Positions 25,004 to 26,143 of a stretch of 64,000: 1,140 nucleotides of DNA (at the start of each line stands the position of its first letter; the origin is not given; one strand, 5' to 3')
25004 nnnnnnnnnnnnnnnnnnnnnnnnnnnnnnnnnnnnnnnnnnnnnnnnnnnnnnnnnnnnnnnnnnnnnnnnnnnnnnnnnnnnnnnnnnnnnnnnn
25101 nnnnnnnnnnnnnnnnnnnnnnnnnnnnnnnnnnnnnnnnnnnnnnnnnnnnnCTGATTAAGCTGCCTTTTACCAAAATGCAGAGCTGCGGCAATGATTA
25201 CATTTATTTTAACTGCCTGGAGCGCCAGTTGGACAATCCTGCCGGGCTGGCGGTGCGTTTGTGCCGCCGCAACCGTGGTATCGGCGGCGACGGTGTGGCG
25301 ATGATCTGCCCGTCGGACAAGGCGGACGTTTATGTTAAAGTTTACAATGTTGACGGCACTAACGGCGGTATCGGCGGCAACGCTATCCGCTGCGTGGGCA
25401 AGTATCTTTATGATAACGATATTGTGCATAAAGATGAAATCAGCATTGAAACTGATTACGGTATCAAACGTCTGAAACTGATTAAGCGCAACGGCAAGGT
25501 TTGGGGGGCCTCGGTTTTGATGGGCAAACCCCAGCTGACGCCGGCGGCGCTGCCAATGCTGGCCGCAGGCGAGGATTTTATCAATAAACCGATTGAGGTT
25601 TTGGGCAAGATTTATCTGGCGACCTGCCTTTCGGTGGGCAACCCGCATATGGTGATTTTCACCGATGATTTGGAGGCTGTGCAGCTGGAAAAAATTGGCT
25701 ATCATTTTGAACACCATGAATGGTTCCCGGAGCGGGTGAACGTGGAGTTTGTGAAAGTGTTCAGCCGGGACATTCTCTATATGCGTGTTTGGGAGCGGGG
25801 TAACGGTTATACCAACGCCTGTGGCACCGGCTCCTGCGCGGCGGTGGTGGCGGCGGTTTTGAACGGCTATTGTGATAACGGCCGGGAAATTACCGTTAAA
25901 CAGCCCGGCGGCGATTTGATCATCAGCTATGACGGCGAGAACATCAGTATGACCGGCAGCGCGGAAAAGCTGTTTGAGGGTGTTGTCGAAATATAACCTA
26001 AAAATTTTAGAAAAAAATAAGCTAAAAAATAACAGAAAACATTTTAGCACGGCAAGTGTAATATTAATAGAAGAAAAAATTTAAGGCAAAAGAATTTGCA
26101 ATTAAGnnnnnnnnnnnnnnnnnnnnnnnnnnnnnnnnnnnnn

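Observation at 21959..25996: CarB fused in frame to a DapF-like domain that lacks the first catalytic cysteine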

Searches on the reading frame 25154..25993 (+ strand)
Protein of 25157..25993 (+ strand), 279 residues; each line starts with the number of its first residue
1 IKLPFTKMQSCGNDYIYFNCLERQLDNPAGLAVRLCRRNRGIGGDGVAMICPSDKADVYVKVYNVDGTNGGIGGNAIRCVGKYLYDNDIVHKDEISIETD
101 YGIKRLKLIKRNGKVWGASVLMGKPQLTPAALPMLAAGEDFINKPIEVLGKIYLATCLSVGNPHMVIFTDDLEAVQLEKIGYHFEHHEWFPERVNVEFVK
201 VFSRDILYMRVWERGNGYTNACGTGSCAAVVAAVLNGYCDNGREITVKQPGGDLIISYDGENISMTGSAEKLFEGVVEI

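Call 4: search_protein_families(library=ncbifam, proteins=[window:25157-25993:+], max_evalue=0.01)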
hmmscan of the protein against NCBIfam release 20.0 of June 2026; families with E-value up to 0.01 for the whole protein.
window:25157-25993:+ (279 aa): 2 families
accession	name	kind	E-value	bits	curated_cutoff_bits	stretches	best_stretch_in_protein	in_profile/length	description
TIGR00652.1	DapF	equivalog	1.8e-74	250.6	114.65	1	5-277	3-268/270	diaminopimelate epimerase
NF038284.1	bifunc_DapF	exception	8.2e-26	90.9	350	1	33-258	35-243/254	bifunctional diaminopimelate epimerase/glutamate racemase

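Call 7: find_homologous_proteins(query=window:25157-25993:+, max_evalue=1e-10)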
Query window:25157-25993:+ (279 aa): 8000 proteins with E <= 1e-10 among 8000 candidates; the best 120 are listed.
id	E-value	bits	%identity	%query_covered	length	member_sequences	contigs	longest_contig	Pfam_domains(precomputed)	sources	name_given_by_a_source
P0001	1.9e-171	587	92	100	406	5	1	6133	PF02142.28,PF01678.25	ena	-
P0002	3.5e-143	494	94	83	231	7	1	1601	PF01678.25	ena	-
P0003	3.5e-101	356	57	100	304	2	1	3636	PF01678.25,PF05544.17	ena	-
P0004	1.1e-99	351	56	100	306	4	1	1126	PF01678.25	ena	-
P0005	1.6e-99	351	56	100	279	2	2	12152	PF01678.25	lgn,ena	-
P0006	2.0e-99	351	57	100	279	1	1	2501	PF01678.25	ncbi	-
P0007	8.1e-99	349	56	100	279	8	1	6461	PF01678.25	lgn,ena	-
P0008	7.7e-98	345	56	100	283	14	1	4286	PF02567.22,PF01678.25,PF05544.17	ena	-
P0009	9.5e-98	345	55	100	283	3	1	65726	PF01678.25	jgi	-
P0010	1.1e-97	345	55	100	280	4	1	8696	PF01678.25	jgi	jgi:diaminopimelate epimerase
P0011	1.4e-97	344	55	99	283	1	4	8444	PF01678.25,PF05544.17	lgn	-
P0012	1.4e-97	344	55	100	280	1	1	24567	PF01678.25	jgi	jgi:diaminopimelate epimerase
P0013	3.0e-97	343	54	99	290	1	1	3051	PF01678.25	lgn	-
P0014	3.4e-97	343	55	100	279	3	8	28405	PF01678.25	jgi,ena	-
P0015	6.7e-97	342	54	100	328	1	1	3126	PF01678.25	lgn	-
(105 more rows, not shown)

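Call 16: search_solved_structures(query=window:25157-25993:+, show_alignments=3, max_evalue=0.00001)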
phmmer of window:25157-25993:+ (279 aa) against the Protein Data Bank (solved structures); distinct sequences matched with E-value up to 0.00001: 17.
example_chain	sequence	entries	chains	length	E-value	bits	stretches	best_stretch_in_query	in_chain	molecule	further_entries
2otn_A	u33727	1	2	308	3e-74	253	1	3-278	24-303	Diaminopimelate epimerase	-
9mro_A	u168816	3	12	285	1.7e-59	204.6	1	3-276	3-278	Diaminopimelate epimerase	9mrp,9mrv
3ejx_A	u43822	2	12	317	4.5e-47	163.8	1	3-275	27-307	Diaminopimelate epimerase, chloroplastic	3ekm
2q9h_A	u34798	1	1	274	2.7e-43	151.4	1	4-277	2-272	Diaminopimelate epimerase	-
8qzy_A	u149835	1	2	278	6.7e-43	150.1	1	3-278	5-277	Diaminopimelate epimerase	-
1gqz_A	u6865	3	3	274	7.3e-43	150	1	4-277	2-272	DIAMINOPIMELATE EPIMERASE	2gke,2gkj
1bwz_A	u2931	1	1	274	1.2e-42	149.4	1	4-277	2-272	PROTEIN (DIAMINOPIMELATE EPIMERASE)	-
2q9j_A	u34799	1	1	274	1.8e-41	145.5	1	4-277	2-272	Diaminopimelate epimerase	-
6d13_A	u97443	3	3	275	1.2e-40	142.8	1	3-278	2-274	Diaminopimelate epimerase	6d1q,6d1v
5ygu_A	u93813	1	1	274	1.6e-40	142.4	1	4-278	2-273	Diaminopimelate epimerase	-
4ijz_A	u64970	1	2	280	1.7e-40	142.3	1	4-278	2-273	Diaminopimelate epimerase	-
4ik0_A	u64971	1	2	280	7.4e-40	140.2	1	4-277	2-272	Diaminopimelate epimerase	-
6vck_A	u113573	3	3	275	3.5e-39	138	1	3-277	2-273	Diaminopimelate epimerase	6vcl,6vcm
5ha4_A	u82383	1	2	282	4.5e-39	137.6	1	3-277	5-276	Diaminopimelate epimerase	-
7vdy_A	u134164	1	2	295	1.8e-30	109.3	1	3-276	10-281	O-ureido-serine racemase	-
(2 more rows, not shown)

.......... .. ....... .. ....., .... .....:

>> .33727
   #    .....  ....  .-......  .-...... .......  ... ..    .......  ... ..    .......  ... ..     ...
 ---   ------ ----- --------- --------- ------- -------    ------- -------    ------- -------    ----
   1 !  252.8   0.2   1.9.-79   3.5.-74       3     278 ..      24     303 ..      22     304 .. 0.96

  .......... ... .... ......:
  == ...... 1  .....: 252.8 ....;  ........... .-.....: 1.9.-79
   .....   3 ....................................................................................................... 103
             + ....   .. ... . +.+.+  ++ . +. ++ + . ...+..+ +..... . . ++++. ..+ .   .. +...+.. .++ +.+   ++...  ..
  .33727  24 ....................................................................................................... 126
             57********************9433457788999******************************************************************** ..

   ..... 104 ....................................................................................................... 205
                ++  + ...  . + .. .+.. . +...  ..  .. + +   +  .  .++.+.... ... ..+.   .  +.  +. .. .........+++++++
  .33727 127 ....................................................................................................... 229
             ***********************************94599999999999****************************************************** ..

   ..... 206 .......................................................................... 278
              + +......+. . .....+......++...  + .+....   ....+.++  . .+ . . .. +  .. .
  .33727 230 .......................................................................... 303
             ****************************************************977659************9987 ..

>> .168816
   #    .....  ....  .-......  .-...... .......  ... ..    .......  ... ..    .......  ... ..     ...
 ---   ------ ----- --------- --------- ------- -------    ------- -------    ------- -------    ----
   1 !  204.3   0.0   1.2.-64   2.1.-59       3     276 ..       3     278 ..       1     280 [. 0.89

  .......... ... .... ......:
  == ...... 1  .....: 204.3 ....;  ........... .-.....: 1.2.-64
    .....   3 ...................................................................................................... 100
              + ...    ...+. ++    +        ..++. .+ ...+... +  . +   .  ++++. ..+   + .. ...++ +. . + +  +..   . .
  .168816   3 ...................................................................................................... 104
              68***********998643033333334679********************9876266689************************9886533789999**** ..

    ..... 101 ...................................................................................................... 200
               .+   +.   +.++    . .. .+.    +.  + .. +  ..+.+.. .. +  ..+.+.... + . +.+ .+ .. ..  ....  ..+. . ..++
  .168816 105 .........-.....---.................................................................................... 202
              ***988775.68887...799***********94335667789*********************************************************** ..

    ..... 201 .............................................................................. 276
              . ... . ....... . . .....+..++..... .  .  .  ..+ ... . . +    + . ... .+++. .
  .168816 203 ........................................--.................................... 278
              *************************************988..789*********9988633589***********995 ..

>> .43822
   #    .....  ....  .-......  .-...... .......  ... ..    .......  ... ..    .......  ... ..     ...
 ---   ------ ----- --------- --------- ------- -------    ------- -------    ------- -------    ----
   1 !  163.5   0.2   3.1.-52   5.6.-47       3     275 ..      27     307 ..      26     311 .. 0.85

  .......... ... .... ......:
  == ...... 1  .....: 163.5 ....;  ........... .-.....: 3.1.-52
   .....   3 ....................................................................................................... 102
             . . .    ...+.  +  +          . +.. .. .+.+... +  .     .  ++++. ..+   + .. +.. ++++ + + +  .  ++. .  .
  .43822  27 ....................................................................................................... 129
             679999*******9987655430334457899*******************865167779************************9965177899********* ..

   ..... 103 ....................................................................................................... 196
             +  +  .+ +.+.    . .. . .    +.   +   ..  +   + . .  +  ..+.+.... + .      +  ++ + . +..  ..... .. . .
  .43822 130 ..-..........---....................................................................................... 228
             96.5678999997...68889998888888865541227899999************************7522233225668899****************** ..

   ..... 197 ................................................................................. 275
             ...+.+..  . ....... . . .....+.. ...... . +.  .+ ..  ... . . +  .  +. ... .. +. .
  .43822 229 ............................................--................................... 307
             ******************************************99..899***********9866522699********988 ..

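Call 31: search_protein_representatives(protein=window:25157-25993:+)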
Query: 279 residues. Proteins with E-value up to 0.001 (for the whole library): 19459; up to 1e-10: 11819; up to 1e-30: 2519. The best 150 are listed.
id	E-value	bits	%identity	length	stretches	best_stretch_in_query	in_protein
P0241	3.3e-93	328.4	53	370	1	3-279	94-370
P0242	1.4e-88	313.2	51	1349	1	2-279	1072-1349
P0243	6.7e-88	311.0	49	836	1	2-279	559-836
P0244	4.0e-80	285.5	48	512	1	3-277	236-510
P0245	4.4e-80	285.3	47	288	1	3-278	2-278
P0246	2.6e-79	282.8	51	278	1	2-278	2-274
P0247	3.5e-79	282.4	49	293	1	3-275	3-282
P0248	4.1e-76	272.3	49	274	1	4-277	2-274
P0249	3.3e-75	269.3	48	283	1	2-277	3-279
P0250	3.3e-74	266.1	48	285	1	2-278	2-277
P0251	7.0e-74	265.0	45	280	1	2-279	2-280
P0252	1.4e-72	260.7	48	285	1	4-279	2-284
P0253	2.3e-72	260.0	44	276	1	4-279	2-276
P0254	1.0e-71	257.9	48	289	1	3-277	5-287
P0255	1.9e-71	257.0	47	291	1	2-279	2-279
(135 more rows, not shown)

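Call 36: predict_structure(alignment_id=A2)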
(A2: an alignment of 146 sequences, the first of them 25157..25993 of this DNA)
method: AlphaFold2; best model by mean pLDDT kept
length: 279 residues; sequences in the alignment: 146
mean_pLDDT: 94.7   pTM: 0.92
mean pLDDT of the five models: 94.7, 94.6, 93.8, 93.1, 92.2
residues with pLDDT >= 90: 249; 70-90: 30; 50-70: 0; < 50: 0
segments of 3 or more residues with pLDDT < 50: none
pLDDT, mean of each block of 10 residues (from residue 1): 94 93 93 92 95 97 93 87 96 94 94 94 93 90 97 97 96 95 97 97 98 94 96 98 97 96 96 94
secondary structure, 60 per line:
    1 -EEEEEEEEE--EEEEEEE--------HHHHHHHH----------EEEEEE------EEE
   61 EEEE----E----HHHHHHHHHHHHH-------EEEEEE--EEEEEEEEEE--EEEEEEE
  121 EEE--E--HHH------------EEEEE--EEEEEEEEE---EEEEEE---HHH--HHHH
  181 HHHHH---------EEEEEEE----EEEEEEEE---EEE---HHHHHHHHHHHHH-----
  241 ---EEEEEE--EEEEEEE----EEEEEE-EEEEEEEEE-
elements in order: E2-10 E13-19 H28-35 E46-51 E58-64 H74-86 E94-99 E102-111 E114-123 E144-148 E151-159 E163-168 H177-185 E195-201 E206-213 E217-219 H223-235 E244-249 E252-258 E263-268 E270-278

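Call 40: fold_search(model_id=the predicted structure, library=pdb)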
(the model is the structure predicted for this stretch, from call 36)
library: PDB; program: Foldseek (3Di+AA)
matches with E <= 10: 493; with E <= 0.001: 106
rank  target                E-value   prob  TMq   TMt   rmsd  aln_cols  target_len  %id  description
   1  2otn_A                2.5e-36  1.00  0.86  0.82   3.1       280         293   46  Crystal structure of the catalytically active form of diaminopimelate epimerase from Bacillus anthracis (released 2008-03-04)
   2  2otn_B                1.5e-34  1.00  0.74  0.72   4.6       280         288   44  Crystal structure of the catalytically active form of diaminopimelate epimerase from Bacillus anthracis (released 2008-03-04)
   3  8qzy_A                3.0e-34  1.00  0.84  0.84   3.1       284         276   32  Structural and biochemical characterization of diaminopimelate epimerase from Pseudomonas aeruginosa (released 2024-11-06)
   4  9mro_A                8.2e-34  1.00  0.93  0.93   1.6       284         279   41  Crystal structures of a cyanobacterial DAP epimerase bound to either D,L-aziDAP or D,L-alpha-methyl DAP (released 2025-07-16)
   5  8qzy_B                3.1e-32  1.00  0.86  0.86   2.8       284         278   32  Structural and biochemical characterization of diaminopimelate epimerase from Pseudomonas aeruginosa (released 2024-11-06)
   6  3ejx_A                1.0e-31  1.00  0.92  0.90   2.0       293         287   37  Crystal structure of diaminopimelate epimerase from Arabidopsis thaliana in complex with LL-AziDAP (released 2009-02-17)
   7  6d13_A                1.5e-31  1.00  0.84  0.85   3.1       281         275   31  Crystal structure of E.coli RppH-DapF complex (released 2018-05-23)
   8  4ijz_A                1.8e-31  1.00  0.81  0.83   3.5       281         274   31  Crystal structure of diaminopimelate epimerase from Escherichia coli (released 2013-02-20)
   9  2q9h                  1.9e-31  1.00  0.85  0.86   2.9       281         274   31  Crystal structure of the C73S mutant of diaminopimelate epimerase (released 2007-10-23)
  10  3ejx_D                2.2e-31  1.00  0.91  0.85   2.0       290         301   38  Crystal structure of diaminopimelate epimerase from Arabidopsis thaliana in complex with LL-AziDAP (released 2009-02-17)
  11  5ha4_A                2.5e-31  1.00  0.86  0.85   2.8       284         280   32  Structure of a diaminopimelate epimerase from Acinetobacter baumannii (released 2016-01-27)
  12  1bwz                  2.8e-31  1.00  0.84  0.86   3.0       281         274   31  DIAMINOPIMELATE EPIMERASE FROM HEMOPHILUS INFLUENZAE (released 1998-12-16)
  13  2q9j                  3.0e-31  1.00  0.83  0.85   3.1       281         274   31  Crystal structure of the C217S mutant of diaminopimelate epimerase (released 2007-10-23)
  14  3ejx_B                5.1e-31  1.00  0.91  0.89   2.0       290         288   38  Crystal structure of diaminopimelate epimerase from Arabidopsis thaliana in complex with LL-AziDAP (released 2009-02-17)
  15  4ijz_B                1.0e-30  1.00  0.83  0.84   3.2       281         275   31  Crystal structure of diaminopimelate epimerase from Escherichia coli (released 2013-02-20)
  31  6r76_A                2.4e-15  1.00  0.76  0.62   4.5       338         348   14  Crystal structure of trans-3-Hydroxy-L-proline dehydratase from Thermococcus litoralis - open conformation (released 2019-07-03)
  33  6r76_C                5.8e-15  1.00  0.79  0.65   3.7       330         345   15  Crystal structure of trans-3-Hydroxy-L-proline dehydratase from Thermococcus litoralis - open conformation (released 2019-07-03)
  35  4k7g_D                9.8e-15  1.00  0.76  0.62   4.4       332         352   13  Crystal structure of a 3-hydroxyproline dehydratse from agrobacterium vitis, target efi-506470, with bound pyrrole 2-c (released 2013-05-01)
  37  4k7g_B                1.8e-14  1.00  0.77  0.65   4.0       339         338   13  Crystal structure of a 3-hydroxyproline dehydratse from agrobacterium vitis, target efi-506470, with bound pyrrole 2-c (released 2013-05-01)
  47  6r76_D                5.0e-14  1.00  0.73  0.61   4.5       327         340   14  Crystal structure of trans-3-Hydroxy-L-proline dehydratase from Thermococcus litoralis - open conformation (released 2019-07-03)
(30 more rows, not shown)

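Call 50: find_related_loci(query=A4, collection=genome_contigs, flank=5000)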
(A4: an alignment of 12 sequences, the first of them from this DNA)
Query A4 (280 aa) in genome_contigs; peptide patterns used: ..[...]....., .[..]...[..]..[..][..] (x = any residue, [..] = any of these).
600 stretches matched a pattern (row limit reached: there are more); 594 encode a relative of the query (tblastn E <= 1e-3); the best 80 are kept; 80 distinct loci.
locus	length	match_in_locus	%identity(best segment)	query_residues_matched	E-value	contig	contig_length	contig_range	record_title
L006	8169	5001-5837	57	2-280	3e-96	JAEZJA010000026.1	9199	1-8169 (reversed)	MAG: Bacillota bacterium isolate OH_CDB_213 k127_2029455, whole genome shotgun sequence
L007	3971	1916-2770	53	1-280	2e-96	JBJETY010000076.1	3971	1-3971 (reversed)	MAG: Christensenellales bacterium isolate LOHA16_bin.010 NODE_6702_length_3971_cov_7.052605, whole genome shotgun sequen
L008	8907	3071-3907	55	2-280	1e-94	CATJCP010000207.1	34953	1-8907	MAG: uncultured Oscillospiraceae bacterium isolate iMGMC-155_1678881731 genome assembly, contig: MegahitA5_10013, whole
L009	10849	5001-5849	55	3-280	3e-94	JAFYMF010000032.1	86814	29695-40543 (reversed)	MAG: Clostridia bacterium isolate RGIG7218 Water_buffalos_Cecum-1__c529128, whole genome shotgun sequence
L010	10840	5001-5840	52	4-280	2e-94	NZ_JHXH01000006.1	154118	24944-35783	Ruminococcus sp. FC2018 T494DRAFT_scaffold00006.6_C, whole genome shotgun sequence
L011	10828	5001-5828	52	4-279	8e-93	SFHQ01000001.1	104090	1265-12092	MAG: Clostridiales bacterium isolate W1P12.009 Contig12, whole genome shotgun sequence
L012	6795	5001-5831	55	4-280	8e-93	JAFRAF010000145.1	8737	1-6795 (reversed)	MAG: Oscillospiraceae bacterium isolate RGIG2311 Goat_Duodenum.Co__c572949, whole genome shotgun sequence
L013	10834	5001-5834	52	4-280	1e-92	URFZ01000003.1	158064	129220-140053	uncultured Clostridiales bacterium isolate UMGS964 genome assembly, contig: NODE_69_length_158064_cov_5.422887, whole ge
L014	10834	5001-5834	55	2-280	1e-92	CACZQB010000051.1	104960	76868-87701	MAG: Ruminococcaceae bacterium isolate RUG12846 genome assembly, contig: RUG12846_asm_51, whole genome shotgun sequence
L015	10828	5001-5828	52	4-279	6e-92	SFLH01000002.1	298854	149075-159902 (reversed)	MAG: Clostridiales bacterium isolate W2P13.006 Contig2, whole genome shotgun sequence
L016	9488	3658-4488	51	4-280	1e-90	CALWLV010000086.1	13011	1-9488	MAG: uncultured Roseburia sp. isolate E16__bin188 genome assembly, contig: E16__k127_949183, whole genome shotgun sequen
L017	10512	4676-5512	52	2-280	1e-90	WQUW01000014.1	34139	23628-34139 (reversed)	MAG: Treponema sp. isolate Emb289P1bin105 Ga0123355_10001344, whole genome shotgun sequence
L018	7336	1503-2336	49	2-279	4e-90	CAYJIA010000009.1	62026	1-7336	MAG TPA_asm: uncultured Eubacteriales bacterium isolate ERP123703_co3_27 genome assembly, contig: NODE_437_length_62026_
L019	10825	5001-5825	51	4-278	6e-90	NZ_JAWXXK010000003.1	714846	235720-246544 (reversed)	Neglectibacter caecimuris strain M00184 M00184_ctg0003, whole genome shotgun sequence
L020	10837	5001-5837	49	3-280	3e-89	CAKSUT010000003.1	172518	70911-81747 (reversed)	MAG: uncultured Eubacteriales bacterium isolate REFINED_METABAT215_TOP10_CONTIGS_1500_ASSEMBLY_K77_MERGED__Hadza_PheChl_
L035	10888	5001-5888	48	6-280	8e-85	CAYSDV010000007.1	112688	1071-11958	MAG TPA_asm: uncultured Treponema sp. isolate binchicken_co370_268 genome assembly, contig: NODE_236_length_112688_cov_1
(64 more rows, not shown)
